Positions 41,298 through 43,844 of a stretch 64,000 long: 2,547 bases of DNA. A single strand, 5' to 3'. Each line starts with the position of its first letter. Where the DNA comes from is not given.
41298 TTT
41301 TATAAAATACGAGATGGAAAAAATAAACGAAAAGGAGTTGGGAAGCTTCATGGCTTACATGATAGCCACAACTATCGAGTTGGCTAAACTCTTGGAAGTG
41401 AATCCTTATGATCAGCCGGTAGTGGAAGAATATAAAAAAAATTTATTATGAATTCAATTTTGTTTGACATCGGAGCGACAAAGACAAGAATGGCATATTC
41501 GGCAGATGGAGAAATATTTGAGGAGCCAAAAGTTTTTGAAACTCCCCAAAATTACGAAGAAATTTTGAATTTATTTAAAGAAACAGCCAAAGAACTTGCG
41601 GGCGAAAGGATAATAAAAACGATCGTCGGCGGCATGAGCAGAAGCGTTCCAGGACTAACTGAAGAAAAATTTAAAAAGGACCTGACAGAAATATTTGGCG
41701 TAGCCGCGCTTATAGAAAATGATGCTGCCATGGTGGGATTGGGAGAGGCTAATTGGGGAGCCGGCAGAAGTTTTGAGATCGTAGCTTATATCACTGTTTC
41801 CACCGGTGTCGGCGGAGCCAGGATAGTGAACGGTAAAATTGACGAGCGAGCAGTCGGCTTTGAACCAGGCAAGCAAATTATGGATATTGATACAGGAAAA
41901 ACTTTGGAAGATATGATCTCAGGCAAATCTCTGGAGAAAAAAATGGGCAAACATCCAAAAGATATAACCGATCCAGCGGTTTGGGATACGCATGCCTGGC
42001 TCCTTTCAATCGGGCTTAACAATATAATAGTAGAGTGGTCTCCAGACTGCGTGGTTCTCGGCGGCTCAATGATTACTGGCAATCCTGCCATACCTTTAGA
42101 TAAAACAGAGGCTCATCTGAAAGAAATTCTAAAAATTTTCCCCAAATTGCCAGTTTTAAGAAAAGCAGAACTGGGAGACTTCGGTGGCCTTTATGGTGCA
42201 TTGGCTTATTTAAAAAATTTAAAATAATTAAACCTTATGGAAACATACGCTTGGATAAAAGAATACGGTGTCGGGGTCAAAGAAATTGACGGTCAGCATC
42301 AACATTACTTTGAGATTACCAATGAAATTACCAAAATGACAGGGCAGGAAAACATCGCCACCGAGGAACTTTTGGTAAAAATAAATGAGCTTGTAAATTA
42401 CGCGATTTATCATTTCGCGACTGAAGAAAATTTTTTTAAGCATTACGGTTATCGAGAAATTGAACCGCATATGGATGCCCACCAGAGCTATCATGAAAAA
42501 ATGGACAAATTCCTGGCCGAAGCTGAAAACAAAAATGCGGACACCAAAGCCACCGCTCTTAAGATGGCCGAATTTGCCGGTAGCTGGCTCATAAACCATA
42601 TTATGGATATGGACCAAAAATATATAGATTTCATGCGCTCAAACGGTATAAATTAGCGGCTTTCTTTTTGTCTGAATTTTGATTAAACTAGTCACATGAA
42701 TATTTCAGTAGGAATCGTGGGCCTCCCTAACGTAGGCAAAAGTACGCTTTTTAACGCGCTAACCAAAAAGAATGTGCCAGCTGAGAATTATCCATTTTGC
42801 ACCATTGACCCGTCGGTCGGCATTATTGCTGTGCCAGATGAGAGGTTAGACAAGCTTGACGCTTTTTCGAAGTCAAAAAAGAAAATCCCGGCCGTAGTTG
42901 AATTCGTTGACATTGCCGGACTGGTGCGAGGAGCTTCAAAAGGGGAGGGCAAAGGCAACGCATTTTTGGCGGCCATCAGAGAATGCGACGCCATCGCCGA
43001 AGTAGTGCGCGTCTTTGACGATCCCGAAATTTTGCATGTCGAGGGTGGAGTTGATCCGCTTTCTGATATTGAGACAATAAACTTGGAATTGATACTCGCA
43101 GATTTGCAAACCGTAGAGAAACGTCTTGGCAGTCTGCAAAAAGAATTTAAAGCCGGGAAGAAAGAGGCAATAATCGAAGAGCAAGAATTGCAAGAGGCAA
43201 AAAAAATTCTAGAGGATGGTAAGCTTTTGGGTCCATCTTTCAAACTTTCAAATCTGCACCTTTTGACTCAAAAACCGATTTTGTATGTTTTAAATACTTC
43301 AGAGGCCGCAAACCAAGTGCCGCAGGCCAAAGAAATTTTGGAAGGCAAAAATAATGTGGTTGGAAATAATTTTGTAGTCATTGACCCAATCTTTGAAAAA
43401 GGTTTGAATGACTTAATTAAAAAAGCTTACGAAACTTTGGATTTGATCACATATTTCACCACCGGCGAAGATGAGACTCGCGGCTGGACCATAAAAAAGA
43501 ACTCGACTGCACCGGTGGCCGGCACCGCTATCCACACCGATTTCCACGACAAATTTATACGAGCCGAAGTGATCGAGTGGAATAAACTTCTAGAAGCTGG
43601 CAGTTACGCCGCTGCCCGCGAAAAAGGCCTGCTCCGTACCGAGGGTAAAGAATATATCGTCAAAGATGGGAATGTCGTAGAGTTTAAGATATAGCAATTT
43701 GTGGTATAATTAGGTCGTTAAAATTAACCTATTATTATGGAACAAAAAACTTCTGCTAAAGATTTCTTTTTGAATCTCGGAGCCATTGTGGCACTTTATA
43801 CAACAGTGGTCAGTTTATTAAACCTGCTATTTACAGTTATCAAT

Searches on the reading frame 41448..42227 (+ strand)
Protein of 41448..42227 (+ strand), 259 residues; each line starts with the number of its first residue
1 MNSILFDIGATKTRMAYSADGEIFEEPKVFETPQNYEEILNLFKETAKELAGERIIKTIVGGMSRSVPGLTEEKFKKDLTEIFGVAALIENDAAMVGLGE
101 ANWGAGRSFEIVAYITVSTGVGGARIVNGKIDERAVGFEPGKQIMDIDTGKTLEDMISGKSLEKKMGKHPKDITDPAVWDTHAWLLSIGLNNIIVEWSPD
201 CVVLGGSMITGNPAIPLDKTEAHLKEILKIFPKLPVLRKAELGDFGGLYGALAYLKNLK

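Call 10: search_protein_families(library=pfam, proteins=[window:41448-42227:+], max_evalue=0.01)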
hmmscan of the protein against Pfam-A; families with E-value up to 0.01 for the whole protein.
window:41448-42227:+ (259 aa): 1 family
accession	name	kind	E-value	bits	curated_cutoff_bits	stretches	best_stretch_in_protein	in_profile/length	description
PF00480.26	ROK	-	3.1e-22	79.9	22.9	1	7-256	5-292/294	ROK family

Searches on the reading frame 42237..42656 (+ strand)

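Call 10: search_protein_families(library=pfam, proteins=[window:42237-42656:+], max_evalue=0.01)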
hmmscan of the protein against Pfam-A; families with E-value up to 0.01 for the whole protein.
window:42237-42656:+ (139 aa): 1 family
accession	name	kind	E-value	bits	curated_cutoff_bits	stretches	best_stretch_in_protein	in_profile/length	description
PF01814.28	Hemerythrin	-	2e-11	44.9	25.3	1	13-130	2-124/127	Hemerythrin HHE cation binding domain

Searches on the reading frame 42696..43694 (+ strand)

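Call 10: search_protein_families(library=pfam, proteins=[window:42696-43694:+], max_evalue=0.01)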
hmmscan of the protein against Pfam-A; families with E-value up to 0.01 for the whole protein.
window:42696-43694:+ (332 aa): 3 families
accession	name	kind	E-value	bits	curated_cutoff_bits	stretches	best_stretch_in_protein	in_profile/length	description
PF06071.19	YchF-GTPase_C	-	1.6e-32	111.9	27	1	250-332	1-83/84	Protein of unknown function (DUF933)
PF01926.29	MMR_HSR1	-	8.8e-22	77.8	21.9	1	5-110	2-86/113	50S ribosome-binding GTPase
PF02421.24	FeoB_N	-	2.2e-08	34.2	27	1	4-50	2-48/156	Ferrous iron transport protein B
